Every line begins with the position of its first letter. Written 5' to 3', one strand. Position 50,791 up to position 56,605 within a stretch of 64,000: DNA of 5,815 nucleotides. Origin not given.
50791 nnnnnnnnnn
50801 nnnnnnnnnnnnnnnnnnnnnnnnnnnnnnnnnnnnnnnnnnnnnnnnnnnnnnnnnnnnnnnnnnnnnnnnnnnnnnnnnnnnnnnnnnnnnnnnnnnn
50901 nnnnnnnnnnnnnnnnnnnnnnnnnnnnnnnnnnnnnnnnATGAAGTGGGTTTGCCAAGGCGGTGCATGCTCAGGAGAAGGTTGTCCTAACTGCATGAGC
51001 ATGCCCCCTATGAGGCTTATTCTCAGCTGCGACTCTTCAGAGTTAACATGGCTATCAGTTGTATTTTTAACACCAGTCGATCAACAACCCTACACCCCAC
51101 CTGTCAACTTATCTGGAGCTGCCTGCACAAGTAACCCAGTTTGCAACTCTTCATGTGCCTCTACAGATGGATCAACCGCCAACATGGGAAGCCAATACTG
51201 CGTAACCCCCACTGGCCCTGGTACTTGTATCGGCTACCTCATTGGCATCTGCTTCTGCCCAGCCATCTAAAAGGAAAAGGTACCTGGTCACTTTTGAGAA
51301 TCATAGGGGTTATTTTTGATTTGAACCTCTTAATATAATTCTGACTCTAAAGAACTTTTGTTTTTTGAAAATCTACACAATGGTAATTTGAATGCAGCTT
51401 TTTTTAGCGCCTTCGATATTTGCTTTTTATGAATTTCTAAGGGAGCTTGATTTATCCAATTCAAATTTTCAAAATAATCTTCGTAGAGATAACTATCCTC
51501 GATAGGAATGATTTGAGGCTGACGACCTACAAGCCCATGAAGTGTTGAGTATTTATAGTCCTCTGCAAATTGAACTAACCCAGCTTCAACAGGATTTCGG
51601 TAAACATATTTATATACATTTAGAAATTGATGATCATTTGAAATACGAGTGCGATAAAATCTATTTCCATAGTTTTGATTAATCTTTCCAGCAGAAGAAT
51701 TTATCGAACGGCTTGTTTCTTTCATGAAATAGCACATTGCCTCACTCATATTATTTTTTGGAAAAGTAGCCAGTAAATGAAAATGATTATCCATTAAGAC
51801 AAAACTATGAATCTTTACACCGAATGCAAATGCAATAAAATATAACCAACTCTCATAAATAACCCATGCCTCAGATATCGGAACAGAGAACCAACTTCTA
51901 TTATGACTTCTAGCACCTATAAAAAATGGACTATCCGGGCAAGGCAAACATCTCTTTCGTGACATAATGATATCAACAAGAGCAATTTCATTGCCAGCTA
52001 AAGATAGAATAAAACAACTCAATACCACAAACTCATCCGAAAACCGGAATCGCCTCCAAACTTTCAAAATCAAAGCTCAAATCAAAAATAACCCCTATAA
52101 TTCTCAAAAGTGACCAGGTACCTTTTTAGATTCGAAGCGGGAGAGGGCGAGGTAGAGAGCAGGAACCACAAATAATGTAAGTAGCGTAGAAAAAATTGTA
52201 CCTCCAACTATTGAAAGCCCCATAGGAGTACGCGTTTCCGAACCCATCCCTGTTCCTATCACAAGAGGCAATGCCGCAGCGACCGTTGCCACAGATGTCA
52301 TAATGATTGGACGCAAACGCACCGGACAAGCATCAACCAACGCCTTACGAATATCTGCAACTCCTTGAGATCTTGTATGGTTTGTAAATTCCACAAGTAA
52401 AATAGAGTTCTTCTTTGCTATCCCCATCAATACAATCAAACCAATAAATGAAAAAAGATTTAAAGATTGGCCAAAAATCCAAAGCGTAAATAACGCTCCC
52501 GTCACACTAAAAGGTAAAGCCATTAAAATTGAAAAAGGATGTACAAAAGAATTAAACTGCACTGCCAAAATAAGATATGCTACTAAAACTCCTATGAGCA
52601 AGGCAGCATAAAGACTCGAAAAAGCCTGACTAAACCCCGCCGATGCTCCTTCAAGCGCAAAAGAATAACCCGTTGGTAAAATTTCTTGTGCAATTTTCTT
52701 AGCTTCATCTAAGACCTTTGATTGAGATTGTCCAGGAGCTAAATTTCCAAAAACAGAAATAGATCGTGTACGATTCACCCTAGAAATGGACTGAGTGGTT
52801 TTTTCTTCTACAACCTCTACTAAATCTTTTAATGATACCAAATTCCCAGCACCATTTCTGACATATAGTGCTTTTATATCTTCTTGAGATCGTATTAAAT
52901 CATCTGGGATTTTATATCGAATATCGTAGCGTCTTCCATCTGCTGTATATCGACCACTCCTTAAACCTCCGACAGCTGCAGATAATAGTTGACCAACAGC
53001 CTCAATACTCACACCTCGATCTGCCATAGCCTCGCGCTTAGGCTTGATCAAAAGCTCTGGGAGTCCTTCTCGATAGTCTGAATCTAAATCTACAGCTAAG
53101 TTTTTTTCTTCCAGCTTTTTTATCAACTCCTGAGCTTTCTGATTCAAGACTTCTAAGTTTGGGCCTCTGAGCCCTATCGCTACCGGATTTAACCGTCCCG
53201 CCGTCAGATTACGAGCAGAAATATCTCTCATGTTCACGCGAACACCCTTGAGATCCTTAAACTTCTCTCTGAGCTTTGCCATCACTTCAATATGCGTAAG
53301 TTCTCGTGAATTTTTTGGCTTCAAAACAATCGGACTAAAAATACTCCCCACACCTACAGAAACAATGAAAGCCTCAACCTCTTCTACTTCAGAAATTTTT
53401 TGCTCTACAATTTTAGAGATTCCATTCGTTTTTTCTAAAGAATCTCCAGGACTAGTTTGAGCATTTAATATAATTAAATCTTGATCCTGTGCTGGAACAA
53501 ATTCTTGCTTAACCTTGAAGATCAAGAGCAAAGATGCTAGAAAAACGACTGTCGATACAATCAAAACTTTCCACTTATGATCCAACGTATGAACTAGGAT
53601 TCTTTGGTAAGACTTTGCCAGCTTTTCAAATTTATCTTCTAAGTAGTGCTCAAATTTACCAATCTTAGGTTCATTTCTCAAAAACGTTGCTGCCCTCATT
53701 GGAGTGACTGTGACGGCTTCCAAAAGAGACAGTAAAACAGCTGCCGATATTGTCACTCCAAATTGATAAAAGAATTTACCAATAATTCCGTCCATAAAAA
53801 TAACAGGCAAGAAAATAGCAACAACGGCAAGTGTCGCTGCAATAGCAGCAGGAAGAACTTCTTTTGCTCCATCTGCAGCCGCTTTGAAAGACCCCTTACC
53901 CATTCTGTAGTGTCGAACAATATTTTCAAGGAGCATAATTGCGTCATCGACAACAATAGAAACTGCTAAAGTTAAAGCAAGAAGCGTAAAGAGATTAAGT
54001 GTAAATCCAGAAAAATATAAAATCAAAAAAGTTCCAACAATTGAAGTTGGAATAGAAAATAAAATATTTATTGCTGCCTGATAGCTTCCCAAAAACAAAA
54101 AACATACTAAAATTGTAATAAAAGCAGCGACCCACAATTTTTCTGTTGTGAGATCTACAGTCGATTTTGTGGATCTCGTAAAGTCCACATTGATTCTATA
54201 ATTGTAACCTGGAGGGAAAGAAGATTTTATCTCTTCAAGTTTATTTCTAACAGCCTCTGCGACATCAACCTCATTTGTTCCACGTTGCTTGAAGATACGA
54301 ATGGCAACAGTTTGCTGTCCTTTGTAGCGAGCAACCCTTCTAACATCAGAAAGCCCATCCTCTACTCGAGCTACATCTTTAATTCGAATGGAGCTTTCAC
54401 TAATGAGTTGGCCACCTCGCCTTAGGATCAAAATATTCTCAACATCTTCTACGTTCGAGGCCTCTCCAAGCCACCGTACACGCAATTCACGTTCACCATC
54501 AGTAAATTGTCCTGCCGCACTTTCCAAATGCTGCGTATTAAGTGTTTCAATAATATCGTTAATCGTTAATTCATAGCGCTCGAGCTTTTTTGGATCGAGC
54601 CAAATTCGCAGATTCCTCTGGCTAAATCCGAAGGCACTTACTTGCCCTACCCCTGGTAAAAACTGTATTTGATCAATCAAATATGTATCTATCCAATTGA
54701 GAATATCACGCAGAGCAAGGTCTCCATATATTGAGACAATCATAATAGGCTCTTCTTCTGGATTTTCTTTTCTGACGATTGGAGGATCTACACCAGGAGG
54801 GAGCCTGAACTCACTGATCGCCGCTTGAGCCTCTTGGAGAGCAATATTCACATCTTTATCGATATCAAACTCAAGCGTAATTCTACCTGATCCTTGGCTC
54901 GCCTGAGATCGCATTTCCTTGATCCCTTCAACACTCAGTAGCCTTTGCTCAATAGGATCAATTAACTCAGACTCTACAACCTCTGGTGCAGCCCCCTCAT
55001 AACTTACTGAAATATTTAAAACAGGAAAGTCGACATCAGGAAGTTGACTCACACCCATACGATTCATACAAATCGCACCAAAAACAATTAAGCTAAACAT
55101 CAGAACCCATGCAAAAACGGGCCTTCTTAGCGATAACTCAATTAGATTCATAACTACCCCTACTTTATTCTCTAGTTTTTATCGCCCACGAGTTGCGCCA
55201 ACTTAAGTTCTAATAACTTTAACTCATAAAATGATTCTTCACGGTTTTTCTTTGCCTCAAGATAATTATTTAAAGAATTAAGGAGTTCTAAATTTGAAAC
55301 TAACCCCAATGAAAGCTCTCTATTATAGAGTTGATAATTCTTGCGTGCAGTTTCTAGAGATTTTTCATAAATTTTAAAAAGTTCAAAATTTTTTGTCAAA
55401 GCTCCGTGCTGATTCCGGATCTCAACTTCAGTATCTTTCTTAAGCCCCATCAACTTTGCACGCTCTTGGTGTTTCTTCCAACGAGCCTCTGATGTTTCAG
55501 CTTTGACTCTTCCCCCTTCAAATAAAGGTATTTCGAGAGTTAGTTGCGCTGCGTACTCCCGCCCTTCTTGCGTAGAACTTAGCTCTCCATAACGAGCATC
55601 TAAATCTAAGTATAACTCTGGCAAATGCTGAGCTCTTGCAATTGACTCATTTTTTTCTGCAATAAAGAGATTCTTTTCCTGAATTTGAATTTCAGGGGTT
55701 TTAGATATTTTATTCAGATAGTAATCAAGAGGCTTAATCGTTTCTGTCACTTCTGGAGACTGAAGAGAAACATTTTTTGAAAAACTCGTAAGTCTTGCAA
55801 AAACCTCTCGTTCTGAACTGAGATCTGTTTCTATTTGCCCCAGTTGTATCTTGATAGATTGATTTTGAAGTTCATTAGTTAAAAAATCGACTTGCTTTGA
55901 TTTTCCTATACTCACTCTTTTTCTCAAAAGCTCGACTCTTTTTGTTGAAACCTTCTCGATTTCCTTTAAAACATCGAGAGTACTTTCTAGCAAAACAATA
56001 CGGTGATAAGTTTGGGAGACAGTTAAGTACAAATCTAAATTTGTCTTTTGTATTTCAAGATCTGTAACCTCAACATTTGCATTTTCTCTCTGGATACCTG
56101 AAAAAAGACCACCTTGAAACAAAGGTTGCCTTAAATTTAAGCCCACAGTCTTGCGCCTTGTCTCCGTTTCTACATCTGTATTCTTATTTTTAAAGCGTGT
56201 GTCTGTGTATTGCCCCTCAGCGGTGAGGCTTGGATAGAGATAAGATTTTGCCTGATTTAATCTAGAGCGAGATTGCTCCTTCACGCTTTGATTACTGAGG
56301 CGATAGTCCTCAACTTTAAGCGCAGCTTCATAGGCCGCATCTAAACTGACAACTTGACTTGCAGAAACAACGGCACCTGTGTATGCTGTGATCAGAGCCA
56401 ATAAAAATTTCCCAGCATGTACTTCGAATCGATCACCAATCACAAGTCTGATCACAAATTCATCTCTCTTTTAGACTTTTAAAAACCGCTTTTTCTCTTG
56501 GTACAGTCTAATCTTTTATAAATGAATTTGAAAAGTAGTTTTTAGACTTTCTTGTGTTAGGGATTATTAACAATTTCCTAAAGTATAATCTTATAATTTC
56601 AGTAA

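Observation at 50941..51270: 109-aa, 12-cysteine C-terminal module downstream of the Hint domain is a candidate released peptide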

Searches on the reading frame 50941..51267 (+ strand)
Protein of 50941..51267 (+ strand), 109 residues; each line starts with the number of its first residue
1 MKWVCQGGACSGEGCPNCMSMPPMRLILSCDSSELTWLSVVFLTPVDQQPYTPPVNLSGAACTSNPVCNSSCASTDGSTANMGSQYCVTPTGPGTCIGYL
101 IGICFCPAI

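Call 5: search_protein_families(library=pfam, proteins=[window:50941-51267:+], max_evalue=0.1)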
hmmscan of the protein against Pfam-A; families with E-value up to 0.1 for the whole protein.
window:50941-51267:+ (109 aa): 0 families

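Call 7: find_homologous_proteins(query=window:50941-51267:+, max_evalue=0.01)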
Query window:50941-51267:+: 1 candidates shared short words with the query, none scored E <= 0.01.
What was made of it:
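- Tried and rejected: The word-indexed search of 5.8 billion proteins found nothing, not even self, which is a sensitivity caveat (call 7).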

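Call 19: search_protein_representatives(protein=window:50941-51267:+)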
Query: 109 residues. Proteins with E-value up to 0.001 (for the whole library): 1; up to 1e-10: 1; up to 1e-30: 1. The best 1 are listed.
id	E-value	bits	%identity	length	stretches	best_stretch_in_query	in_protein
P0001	2.8e-66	237.2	100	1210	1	1-109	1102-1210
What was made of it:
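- No toxin family matches, and no relative exists among 1.84 billion representative proteins (calls 5, 19).
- Tried and rejected: Full phmmer against 1.84 billion representatives found only self (call 19).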

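Call 41: search_protein_families(library=ncbifam, proteins=[window:50941-51267:+], max_evalue=1)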
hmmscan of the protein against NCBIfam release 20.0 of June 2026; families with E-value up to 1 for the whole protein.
window:50941-51267:+ (109 aa): 0 families

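Call 73: predict_structure(protein=window:50941-51267:+)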
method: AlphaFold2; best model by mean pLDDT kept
length: 109 residues; sequences in the alignment: 1
mean_pLDDT: 49.8   pTM: 0.43
mean pLDDT of the five models: 49.8, 48.3, 41.9, 34.1, 33.2
residues with pLDDT >= 90: 0; 70-90: 0; 50-70: 50; < 50: 59
segments of 3 or more residues with pLDDT < 50: 1-15, 35-54, 58-62, 73-80, 107-109
pLDDT, mean of each block of 10 residues (from residue 1): 37 48 52 49 39 46 53 44 61 66 54
secondary structure, 60 per line:
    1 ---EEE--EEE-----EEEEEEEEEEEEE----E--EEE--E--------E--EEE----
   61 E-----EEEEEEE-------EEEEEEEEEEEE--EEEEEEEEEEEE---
elements in order: E4-6 E9-11 E17-29 E37-39 E54-56 E67-73 E81-92 E95-106

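Call 76: find_related_loci(query=window:50941-51267:+, collection=viral_contigs, flank=3000)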
Query window:50941-51267:+ (109 aa) in viral_contigs; peptide patterns used: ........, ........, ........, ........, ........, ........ (x = any residue, [..] = any of these).
2 stretches matched a pattern, but none encodes a relative of the query by tblastn (E <= 1e-3).

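Call 77: search_dna_similar(query=window:50941-51267:+, collection=plasmids, mode=protein, max_evalue=0.01, max_rows=5)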
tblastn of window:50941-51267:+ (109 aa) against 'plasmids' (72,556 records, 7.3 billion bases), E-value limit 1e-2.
No match.
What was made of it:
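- On Polymorphic toxin system: No relative was found at all (calls 7, 19, 76, 77).
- It is an orphan sequence (calls 7, 19, 76, 77).
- Tried and rejected: The scans of viral contigs (call 76) and plasmids (call 77) found nothing.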

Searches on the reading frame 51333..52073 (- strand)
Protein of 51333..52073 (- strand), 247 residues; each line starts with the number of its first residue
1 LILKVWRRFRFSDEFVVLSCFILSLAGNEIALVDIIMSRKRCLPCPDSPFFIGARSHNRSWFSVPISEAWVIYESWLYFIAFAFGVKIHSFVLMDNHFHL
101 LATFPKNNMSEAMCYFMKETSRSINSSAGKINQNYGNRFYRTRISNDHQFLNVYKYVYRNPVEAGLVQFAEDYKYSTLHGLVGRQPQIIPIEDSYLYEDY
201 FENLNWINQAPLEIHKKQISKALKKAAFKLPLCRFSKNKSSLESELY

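Call 5: search_protein_families(library=pfam, proteins=[window:51333-52073:-], max_evalue=0.1)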
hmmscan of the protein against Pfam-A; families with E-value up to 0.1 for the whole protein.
window:51333-52073:- (247 aa): 1 family
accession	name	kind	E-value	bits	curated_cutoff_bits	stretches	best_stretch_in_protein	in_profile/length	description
PF01797.21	Y1_Tnp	-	3.6e-07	30.8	23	1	76-143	31-105/121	Transposase IS200 like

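Call 37: list_cluster_members(proteins=[window:51333-51965:-, window:51333-52073:-, window:52107-55151:-, window:55175-56455:-])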
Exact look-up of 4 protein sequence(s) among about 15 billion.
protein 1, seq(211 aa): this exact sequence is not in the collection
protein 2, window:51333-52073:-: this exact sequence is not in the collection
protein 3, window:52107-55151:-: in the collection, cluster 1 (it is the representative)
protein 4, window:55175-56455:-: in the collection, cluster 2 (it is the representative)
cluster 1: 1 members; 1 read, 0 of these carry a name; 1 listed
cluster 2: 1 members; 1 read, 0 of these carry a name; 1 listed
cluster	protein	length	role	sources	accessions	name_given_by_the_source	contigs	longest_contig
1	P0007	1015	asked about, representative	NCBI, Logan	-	-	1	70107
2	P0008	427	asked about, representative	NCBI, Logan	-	-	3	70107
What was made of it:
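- Tried and rejected: The transposase was not in the collection (call 37).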

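Call 41: search_protein_families(library=ncbifam, proteins=[window:51333-52073:-], max_evalue=1)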
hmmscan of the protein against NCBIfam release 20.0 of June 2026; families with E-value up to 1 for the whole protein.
window:51333-52073:- (247 aa): 2 families
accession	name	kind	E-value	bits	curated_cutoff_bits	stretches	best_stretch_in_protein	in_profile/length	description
NF047646.1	REP_Tyr_transpos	equivalog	2.1e-18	66.6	80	1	50-176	12-146/146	REP-associated tyrosine transposase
NF033573.1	transpos_IS200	equivalog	0.00088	19.5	55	1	78-136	39-99/126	IS200/IS605 family transposase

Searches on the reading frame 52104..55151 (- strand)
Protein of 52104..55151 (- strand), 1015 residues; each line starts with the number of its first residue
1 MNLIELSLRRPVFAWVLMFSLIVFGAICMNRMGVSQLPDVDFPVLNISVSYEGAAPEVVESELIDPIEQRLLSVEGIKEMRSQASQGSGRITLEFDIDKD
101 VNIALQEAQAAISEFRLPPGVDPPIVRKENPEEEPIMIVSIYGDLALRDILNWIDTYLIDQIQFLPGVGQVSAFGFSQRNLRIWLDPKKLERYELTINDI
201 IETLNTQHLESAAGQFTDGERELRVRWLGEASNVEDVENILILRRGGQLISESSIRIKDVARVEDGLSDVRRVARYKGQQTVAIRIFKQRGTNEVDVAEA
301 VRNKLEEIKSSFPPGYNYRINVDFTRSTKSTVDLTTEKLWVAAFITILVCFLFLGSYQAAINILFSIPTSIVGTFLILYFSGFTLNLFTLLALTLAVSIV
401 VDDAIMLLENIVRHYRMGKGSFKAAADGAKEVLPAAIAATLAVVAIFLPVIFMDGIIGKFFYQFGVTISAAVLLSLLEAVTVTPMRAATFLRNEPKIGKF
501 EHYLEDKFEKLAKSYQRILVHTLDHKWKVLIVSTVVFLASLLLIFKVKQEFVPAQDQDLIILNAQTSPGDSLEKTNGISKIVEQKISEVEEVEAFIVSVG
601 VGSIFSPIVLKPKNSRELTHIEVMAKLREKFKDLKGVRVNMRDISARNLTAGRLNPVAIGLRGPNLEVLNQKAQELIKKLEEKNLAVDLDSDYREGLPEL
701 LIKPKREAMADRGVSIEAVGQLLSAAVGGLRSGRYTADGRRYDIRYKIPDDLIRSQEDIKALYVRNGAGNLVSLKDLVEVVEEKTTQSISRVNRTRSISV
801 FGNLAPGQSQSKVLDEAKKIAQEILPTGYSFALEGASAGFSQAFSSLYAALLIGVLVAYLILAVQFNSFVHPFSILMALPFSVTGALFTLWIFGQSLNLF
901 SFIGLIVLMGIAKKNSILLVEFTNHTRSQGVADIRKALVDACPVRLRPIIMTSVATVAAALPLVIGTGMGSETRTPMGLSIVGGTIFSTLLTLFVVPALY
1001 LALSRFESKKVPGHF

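Call 5: search_protein_families(library=pfam, proteins=[window:52107-55151:-], max_evalue=0.1)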
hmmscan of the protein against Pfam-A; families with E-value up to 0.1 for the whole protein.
window:52107-55151:- (1015 aa): 3 families
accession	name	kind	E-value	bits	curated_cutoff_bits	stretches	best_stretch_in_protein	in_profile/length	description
PF00873.25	ACR_tran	-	2.2e-268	893.5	28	1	4-1003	2-1020/1021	AcrB/AcrD/AcrF family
PF03176.21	MMPL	-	7.7e-12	45.2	20.5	2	332-485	138-297/333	MMPL family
PF21176.3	RecR_HhH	-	0.078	13.2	27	0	158-173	4-19/45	RecR, helix-hairpin-helix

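Call 38: find_encoding_contigs(protein=window:52104-55151:-, flank=10000, max_places=6)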
Protein window:52104-55151:- (1015 aa): 1 contig read that carries it; 1 place shown.
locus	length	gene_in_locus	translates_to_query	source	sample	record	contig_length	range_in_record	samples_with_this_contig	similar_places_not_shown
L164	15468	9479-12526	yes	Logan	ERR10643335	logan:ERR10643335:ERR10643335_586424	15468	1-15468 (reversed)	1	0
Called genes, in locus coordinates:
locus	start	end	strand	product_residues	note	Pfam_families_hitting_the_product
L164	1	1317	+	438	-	?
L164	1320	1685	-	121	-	-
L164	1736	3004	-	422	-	-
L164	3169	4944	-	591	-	PF00999:Na_H_Exchanger, PF02254:TrkA_N, PF27452:KefB_C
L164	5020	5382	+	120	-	-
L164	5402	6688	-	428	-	PF17785:PUA_3, PF01728:FtsJ (weak), PF05175:MTS, PF13847:Methyltransf_31, PF13649:Methyltransf_25 (weak)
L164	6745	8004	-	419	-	PF00817:IMS, PF11798:IMS_HHH (weak), PF21999:IMS_HHH_1 (weak), PF11799:IMS_C (weak)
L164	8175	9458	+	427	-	PF02321:OEP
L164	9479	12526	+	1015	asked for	PF00873:ACR_tran, PF03176:MMPL (weak)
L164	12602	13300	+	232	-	PF01797:Y1_Tnp (weak)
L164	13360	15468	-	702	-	?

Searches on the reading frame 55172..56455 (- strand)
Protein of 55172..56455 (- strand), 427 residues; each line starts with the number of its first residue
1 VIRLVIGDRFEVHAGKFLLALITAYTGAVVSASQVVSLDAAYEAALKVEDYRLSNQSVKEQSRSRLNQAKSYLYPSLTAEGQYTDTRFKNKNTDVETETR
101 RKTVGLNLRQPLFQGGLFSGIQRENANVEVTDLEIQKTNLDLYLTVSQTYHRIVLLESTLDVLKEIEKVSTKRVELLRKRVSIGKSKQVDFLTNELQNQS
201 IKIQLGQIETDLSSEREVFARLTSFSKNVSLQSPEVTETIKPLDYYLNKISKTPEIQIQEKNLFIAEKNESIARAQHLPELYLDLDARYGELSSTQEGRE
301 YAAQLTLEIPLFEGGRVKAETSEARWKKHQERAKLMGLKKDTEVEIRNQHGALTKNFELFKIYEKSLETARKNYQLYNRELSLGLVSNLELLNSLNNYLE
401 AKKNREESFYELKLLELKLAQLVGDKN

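Call 10: search_protein_families(library=pfam, proteins=[window:55175-56455:-], max_evalue=0.001)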
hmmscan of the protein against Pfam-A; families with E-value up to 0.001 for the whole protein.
window:55175-56455:- (427 aa): 1 family
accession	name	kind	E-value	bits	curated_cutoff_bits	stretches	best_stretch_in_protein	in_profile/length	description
PF02321.23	OEP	-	2.4e-41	142.1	22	2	38-216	1-179/187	Outer membrane efflux protein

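Call 60: find_encoding_contigs(protein=window:55172-56455:-, flank=10000, max_places=6)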
Protein window:55172-56455:- (427 aa): 3 contigs read that carry it; 3 places shown.
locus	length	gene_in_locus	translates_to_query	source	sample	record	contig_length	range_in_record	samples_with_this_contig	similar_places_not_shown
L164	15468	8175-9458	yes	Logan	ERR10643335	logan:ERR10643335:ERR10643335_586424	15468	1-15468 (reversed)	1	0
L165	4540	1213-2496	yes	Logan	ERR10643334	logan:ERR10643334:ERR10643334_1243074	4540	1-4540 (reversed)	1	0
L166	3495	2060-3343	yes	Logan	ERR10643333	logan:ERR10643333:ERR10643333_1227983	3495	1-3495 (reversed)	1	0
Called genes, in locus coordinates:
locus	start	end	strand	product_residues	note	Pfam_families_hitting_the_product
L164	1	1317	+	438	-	?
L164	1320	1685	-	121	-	-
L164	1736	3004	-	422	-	-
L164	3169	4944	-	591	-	PF00999:Na_H_Exchanger, PF02254:TrkA_N, PF27452:KefB_C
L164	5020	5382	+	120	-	-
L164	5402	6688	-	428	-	PF17785:PUA_3, PF01728:FtsJ (weak), PF05175:MTS, PF13847:Methyltransf_31, PF13649:Methyltransf_25 (weak)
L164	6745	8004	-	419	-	PF00817:IMS, PF11798:IMS_HHH (weak), PF21999:IMS_HHH_1 (weak), PF11799:IMS_C (weak)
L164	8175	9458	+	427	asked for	PF02321:OEP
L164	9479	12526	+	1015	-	PF00873:ACR_tran, PF03176:MMPL (weak)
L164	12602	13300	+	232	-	PF01797:Y1_Tnp (weak)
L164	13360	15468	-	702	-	?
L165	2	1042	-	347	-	?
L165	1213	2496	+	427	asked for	PF02321:OEP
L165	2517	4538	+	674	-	?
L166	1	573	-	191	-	?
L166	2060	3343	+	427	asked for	PF02321:OEP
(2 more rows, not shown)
